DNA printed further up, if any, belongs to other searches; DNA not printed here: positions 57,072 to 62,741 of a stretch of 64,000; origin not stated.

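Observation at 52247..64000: Self-contained sigma-54 switch wired to a giant-TPR / putative clan-CD protease operon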

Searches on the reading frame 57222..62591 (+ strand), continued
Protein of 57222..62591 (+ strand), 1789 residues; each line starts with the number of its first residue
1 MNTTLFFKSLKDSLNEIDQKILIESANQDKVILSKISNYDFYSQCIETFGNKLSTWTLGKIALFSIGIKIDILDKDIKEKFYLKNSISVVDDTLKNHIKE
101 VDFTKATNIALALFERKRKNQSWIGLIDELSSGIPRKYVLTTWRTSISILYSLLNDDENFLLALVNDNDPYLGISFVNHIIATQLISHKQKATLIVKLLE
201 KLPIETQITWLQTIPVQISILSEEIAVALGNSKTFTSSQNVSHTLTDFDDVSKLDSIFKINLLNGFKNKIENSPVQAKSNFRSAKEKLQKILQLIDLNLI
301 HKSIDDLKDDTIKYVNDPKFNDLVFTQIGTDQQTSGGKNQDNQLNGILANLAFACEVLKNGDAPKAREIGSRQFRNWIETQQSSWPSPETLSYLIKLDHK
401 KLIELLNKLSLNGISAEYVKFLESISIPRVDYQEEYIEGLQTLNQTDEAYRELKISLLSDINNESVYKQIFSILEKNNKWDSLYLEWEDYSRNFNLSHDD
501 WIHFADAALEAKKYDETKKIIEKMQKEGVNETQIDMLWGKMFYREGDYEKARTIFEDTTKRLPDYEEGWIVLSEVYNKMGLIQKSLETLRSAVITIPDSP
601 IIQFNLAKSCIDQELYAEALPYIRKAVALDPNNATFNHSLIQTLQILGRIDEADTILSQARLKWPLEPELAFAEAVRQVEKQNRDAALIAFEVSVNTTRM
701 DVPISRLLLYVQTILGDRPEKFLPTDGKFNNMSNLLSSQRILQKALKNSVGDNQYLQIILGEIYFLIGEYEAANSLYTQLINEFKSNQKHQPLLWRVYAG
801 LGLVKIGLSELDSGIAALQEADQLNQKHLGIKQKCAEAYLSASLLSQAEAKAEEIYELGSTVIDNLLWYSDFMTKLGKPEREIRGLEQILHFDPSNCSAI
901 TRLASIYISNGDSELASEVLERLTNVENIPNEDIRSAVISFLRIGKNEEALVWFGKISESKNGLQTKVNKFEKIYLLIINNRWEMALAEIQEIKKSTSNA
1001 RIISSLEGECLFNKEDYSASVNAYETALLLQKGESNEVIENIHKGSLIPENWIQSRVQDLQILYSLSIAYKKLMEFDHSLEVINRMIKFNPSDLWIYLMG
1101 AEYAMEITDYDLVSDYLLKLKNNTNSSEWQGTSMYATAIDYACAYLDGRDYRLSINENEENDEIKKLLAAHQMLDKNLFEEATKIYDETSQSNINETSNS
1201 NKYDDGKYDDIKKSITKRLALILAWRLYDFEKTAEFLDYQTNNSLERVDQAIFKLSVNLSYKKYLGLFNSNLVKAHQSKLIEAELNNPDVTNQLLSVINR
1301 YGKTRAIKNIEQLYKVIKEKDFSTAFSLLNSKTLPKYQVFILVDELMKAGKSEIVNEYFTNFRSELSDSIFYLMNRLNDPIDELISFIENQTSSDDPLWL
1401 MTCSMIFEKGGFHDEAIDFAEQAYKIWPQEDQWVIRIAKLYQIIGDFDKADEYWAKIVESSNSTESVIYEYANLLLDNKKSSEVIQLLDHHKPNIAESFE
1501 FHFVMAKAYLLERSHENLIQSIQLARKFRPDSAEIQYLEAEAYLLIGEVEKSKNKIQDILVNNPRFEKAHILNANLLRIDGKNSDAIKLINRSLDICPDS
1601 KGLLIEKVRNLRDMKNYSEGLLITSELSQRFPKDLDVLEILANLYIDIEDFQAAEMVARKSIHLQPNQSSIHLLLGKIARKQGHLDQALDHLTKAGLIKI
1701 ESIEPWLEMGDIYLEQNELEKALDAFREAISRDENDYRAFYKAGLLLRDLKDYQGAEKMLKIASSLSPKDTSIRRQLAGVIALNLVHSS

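Call 12: find_homologous_proteins(query=L001:15381-17894:+)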
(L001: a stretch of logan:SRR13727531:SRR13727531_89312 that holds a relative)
Query L001:15381-17894:+ (837 aa): 535 proteins with E <= 0.001 among 8000 candidates; the best 120 are listed.
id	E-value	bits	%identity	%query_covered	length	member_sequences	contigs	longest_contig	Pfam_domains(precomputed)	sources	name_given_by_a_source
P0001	0.0e+0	1924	100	100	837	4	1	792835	PF01364.25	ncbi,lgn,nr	ncbi:MAG: hypothetical protein Q7U53_06115 [Anaerolineaceae bacterium]|nr:hypothetical protein [Anae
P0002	0.0e+0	1872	97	100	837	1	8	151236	PF01364.25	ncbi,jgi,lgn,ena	-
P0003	0.0e+0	1762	90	100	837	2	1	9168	PF01364.25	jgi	jgi:tetratricopeptide (TPR) repeat protein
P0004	0.0e+0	1665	84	100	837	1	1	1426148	PF01364.25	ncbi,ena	-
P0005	0.0e+0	1655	84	100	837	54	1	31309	PF01364.25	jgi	-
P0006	0.0e+0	1632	83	100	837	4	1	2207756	PF01364.25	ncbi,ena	-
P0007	0.0e+0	1628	82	100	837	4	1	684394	PF01364.25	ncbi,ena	-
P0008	0.0e+0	1614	82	100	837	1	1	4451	PF01364.25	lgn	-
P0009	0.0e+0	1581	81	100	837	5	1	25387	PF01364.25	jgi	-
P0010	0.0e+0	1545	79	100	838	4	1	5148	PF01364.25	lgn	-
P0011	0.0e+0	1489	76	100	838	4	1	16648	PF01364.25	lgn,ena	-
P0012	0.0e+0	1487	76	100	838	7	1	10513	PF25063.1,PF13428.13,PF01364.25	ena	-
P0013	0.0e+0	1460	74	100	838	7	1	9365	PF01364.25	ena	-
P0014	0.0e+0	1456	85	87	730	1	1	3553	PF01364.25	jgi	jgi:hypothetical protein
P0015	0.0e+0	1449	73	99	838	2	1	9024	PF01364.25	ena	-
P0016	0.0e+0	1429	72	100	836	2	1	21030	PF01364.25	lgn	-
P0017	0.0e+0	1161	59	100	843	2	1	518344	PF01364.25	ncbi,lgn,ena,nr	ncbi:MAG: hypothetical protein CVU39_02550 [Chloroflexi bacterium HGW-Chloroflexi-10]|nr:MAG: hypoth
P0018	0.0e+0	1095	56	98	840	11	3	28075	PF14559.13,PF01364.25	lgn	-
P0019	0.0e+0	1090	56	100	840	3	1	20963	PF14559.13,PF01364.25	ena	-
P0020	0.0e+0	1086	57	99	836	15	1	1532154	PF01364.25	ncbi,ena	-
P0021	0.0e+0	1073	57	99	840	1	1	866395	PF14559.13,PF13428.13,PF01364.25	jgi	jgi:hypothetical protein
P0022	0.0e+0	1067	57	99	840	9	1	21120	PF01364.25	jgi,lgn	-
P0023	0.0e+0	1059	56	100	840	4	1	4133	PF14559.13,PF13428.13,PF01364.25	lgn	-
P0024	0.0e+0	1053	56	99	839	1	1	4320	PF01364.25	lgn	-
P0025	0.0e+0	1041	54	100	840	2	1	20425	PF14559.13,PF13428.13,PF01364.25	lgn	-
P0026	5.6e-298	1009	52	100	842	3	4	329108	PF14559.13,PF13428.13,PF01364.25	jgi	jgi:hypothetical protein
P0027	2.9e-297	1006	52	100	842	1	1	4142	PF01364.25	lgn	-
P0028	6.7e-297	1005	53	100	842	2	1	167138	PF25060.1,PF01364.25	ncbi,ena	-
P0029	1.2e-290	984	86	58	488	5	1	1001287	PF01364.25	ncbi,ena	-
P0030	3.1e-289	980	51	99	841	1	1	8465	PF14559.13,PF25060.1,PF01364.25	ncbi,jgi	-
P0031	3.6e-238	811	46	100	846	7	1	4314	PF14559.13,PF13428.13,PF01364.25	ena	-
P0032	1.5e-219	749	42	100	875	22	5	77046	PF14559.13,PF13428.13,PF01364.25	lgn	-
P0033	1.2e-214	733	42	99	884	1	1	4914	PF01364.25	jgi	jgi:hypothetical protein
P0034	2.7e-213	729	41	100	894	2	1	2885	PF14559.13,PF13428.13,PF01364.25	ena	-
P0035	1.2e-212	726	40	98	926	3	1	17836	PF25060.1,PF01364.25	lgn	-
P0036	2.8e-210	719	41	99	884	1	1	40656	PF01364.25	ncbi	-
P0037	5.1e-209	714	40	100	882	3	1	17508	PF01364.25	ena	-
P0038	8.2e-209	714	41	99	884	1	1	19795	PF13428.13,PF01364.25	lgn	-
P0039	1.0e-208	714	41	99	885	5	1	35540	PF13428.13,PF01364.25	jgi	jgi:tetratricopeptide (TPR) repeat protein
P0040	1.1e-208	713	40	100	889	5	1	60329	PF01364.25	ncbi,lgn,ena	-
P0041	4.0e-208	712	40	100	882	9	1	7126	PF14559.13,PF13428.13,PF01364.25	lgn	-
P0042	1.6e-207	709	40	100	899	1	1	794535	PF14559.13,PF13428.13,PF01364.25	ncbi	-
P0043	3.7e-207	708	40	100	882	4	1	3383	PF14559.13,PF13428.13,PF01364.25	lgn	-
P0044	5.5e-207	708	42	96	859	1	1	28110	PF01364.25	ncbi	-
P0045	3.9e-206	705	41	99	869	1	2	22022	PF14559.13,PF13428.13,PF01364.25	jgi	jgi:tetratricopeptide (TPR) repeat protein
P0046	9.5e-206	704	40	100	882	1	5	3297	PF14559.13,PF13428.13,PF01364.25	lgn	-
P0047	1.4e-205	703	39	100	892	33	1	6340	PF01364.25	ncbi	-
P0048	6.0e-205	701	39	100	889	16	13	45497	PF01364.25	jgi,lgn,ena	-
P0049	9.6e-205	700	39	99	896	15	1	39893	PF14559.13,PF01364.25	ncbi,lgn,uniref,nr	ncbi:tetratricopeptide repeat protein [Bellilinea sp.]|uniref:tetratricopeptide repeat protein n=1 T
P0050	1.0e-204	700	43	67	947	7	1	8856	PF13428.13,PF01364.25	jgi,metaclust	metaclust:\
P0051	1.1e-204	700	39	100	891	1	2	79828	PF14559.13,PF13428.13,PF01364.25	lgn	-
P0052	3.9e-204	698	40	99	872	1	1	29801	PF14559.13,PF01364.25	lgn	-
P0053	7.6e-204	697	40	99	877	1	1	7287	PF14559.13,PF13428.13,PF01364.25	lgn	-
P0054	1.4e-203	697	39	100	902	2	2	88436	PF01364.25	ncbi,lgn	-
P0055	2.9e-203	695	40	99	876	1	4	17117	PF13428.13,PF01364.25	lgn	-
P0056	3.6e-203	695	40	100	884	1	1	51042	PF01364.25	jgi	-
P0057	6.8e-203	694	41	99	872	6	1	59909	PF13428.13,PF01364.25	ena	-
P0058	1.5e-202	693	39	100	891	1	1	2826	PF14559.13,PF13428.13,PF01364.25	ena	-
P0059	4.2e-202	692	40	99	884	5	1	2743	PF01364.25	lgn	-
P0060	1.5e-201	690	40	99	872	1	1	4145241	PF13428.13,PF01364.25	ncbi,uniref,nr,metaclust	ncbi:hypothetical protein LARV_02603 [Longilinea arvoryzae]|uniref:Gingipain domain-containing prote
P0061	1.9e-201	689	39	99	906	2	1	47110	PF01364.25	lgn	-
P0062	2.2e-201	689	39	99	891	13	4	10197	PF14559.13,PF01364.25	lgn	-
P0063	2.8e-201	689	39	99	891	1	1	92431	PF14559.13,PF13428.13,PF01364.25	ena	-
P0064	3.2e-201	689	44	67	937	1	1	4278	PF01364.25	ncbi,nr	ncbi:MAG: hypothetical protein HPY76_14265 [Anaerolineae bacterium]|nr:hypothetical protein [Anaerol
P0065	4.6e-201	688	42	68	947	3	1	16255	PF01364.25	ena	-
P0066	5.4e-201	688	39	100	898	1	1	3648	PF01364.25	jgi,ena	-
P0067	9.6e-201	687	39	100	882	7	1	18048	PF14559.13,PF13428.13,PF01364.25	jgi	-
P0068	1.2e-200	687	40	98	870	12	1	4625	PF01364.25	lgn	-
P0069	1.4e-200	687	38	99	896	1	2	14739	PF14559.13,PF01364.25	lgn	-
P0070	1.6e-200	686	40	98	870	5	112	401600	PF01364.25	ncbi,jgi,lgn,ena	-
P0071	2.6e-200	686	40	99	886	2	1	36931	PF14559.13,PF01364.25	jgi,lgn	jgi:tetratricopeptide (TPR) repeat protein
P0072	2.7e-200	686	39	99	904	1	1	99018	PF14559.13,PF13432.13,PF13428.13,PF01364.25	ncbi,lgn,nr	ncbi:MAG: hypothetical protein HPY59_06325 [Anaerolineae bacterium]|nr:hypothetical protein [Anaerol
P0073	2.9e-200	686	39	100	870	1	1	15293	PF14559.13,PF13428.13,PF01364.25,PF07719.24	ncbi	-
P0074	3.1e-200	685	39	100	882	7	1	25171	PF13428.13,PF01364.25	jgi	-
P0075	4.1e-200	685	40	100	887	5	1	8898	PF01364.25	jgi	-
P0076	4.2e-200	685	43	68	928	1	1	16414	PF01364.25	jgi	jgi:hypothetical protein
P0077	1.0e-199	684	43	65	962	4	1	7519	PF14559.13,PF25060.1,PF01364.25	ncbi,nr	ncbi:MAG: hypothetical protein GYA59_17405 [Chloroflexi bacterium]|nr:hypothetical protein [Chlorofl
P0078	1.5e-199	683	38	99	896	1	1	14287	PF14559.13,PF01364.25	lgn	-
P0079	2.0e-199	683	38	99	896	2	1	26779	PF14559.13,PF01364.25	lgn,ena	-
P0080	2.4e-199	682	40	96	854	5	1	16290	PF01364.25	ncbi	-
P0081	4.5e-199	682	39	99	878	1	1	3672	PF01364.25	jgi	jgi:hypothetical protein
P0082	4.9e-199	681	38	99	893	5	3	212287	PF14559.13,PF01364.25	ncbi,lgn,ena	-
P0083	5.6e-199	681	38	99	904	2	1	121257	PF01364.25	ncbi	-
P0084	5.7e-199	681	39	100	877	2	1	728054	PF13428.13,PF01364.25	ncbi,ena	-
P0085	1.3e-198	680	46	64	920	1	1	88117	PF14559.13,PF13432.13,PF13428.13,PF01364.25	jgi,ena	-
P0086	1.6e-198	680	44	64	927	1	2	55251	PF01364.25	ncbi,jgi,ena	-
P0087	4.3e-198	678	38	100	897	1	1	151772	PF01364.25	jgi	jgi:tetratricopeptide (TPR) repeat protein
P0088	4.3e-198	678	44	64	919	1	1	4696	PF01364.25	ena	-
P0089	5.9e-198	678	40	99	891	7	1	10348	PF14559.13,PF13428.13,PF01364.25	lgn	-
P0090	6.6e-198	678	38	99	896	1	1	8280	PF14559.13,PF01364.25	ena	-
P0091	6.7e-198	678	43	65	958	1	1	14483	PF14559.13,PF25060.1,PF01364.25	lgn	-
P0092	1.9e-197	676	38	99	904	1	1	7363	PF01364.25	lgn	-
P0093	3.9e-197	675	40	100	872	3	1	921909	PF01364.25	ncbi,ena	-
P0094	4.9e-197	675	41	99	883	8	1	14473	PF14559.13,PF01364.25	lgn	-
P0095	5.7e-197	675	43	66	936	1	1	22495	PF14559.13,PF01364.25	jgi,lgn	jgi:tetratricopeptide (TPR) repeat protein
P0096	5.7e-197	675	40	100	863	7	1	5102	PF14559.13,PF01364.25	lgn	-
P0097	5.7e-197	675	38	99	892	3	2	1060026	PF14559.13,PF13428.13,PF01364.25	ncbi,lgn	ncbi:MAG: hypothetical protein AB1457_01525 [Chloroflexota bacterium]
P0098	5.8e-197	675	40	99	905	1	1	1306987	PF14559.13,PF25058.2,PF13428.13,PF01364.25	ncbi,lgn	ncbi:MAG TPA: hypothetical protein VIO61_12045 [Anaerolineaceae bacterium]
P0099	1.0e-196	674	41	99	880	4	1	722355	PF14559.13,PF01364.25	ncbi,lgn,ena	-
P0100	1.3e-196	673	38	100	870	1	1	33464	PF01364.25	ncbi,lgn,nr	ncbi:MAG TPA: hypothetical protein VN452_08430 [Longilinea sp.]|nr:hypothetical protein [Longilinea 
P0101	1.8e-196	673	38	99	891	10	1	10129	PF14559.13,PF01364.25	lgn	-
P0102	1.9e-196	673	40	98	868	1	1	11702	PF14559.13,PF01364.25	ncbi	-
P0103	2.2e-196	673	40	99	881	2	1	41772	PF14559.13,PF13428.13,PF01364.25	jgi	jgi:tetratricopeptide (TPR) repeat protein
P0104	2.6e-196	672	39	100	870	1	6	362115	PF14559.13,PF01364.25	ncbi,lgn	-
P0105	3.9e-196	672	39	100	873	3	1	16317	PF13432.13,PF01364.25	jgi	jgi:tetratricopeptide (TPR) repeat protein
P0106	5.1e-196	671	42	71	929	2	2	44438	PF14559.13,PF13428.13,PF01364.25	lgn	-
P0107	5.6e-196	671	38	99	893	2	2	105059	PF14559.13,PF13428.13,PF01364.25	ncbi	-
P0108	1.6e-195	670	45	64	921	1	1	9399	PF01364.25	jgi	jgi:hypothetical protein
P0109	3.7e-195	669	39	99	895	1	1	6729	PF14559.13,PF01364.25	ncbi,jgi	jgi:tetratricopeptide (TPR) repeat protein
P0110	3.8e-195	669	37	100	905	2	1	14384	PF14559.13,PF13428.13,PF01364.25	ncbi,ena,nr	ncbi:MAG: tetratricopeptide repeat protein [Anaerolineaceae bacterium]|nr:tetratricopeptide repeat p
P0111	5.9e-195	668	45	64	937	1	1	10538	PF14559.13,PF01364.25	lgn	-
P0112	1.1e-194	667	39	99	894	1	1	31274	PF14559.13,PF13428.13,PF01364.25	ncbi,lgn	-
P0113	2.1e-194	666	40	100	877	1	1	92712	PF01364.25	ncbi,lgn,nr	ncbi:MAG: hypothetical protein M1281_06555 [Chloroflexi bacterium]|nr:hypothetical protein [Chlorofl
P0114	2.2e-194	666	38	99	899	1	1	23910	PF14559.13,PF01364.25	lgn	-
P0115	2.9e-194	666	38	100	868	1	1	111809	PF14559.13,PF13428.13,PF01364.25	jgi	jgi:tetratricopeptide (TPR) repeat protein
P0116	4.6e-194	665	39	99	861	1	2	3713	PF14559.13,PF01364.25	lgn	-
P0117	5.7e-194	665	39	100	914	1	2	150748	PF01364.25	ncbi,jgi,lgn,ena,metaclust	metaclust:\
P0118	7.3e-194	664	38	100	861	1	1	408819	PF14559.13,PF13428.13,PF01364.25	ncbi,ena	-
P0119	9.3e-194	664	37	99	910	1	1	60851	PF13428.13,PF01364.25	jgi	jgi:hypothetical protein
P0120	6.6e-193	661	39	99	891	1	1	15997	PF14559.13,PF13428.13,PF01364.25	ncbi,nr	ncbi:MAG TPA: C25 family cysteine peptidase [Levilinea sp.]|nr:C25 family cysteine peptidase [Levili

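Call 13: search_protein_families(library=ncbifam, proteins=[L001:15381-17894:+], max_evalue=0.001)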
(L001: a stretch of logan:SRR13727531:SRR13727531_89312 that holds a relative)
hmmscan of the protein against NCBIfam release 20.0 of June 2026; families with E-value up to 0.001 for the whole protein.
L001:15381-17894:+ (837 aa): 1 family
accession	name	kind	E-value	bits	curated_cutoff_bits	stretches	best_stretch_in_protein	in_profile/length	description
TIGR02917.1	PEP_TPR_lipo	equivalog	4.4e-06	24.8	312.2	1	11-85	733-807/899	XrtA/PEP-CTERM system TPR-repeat protein PrsT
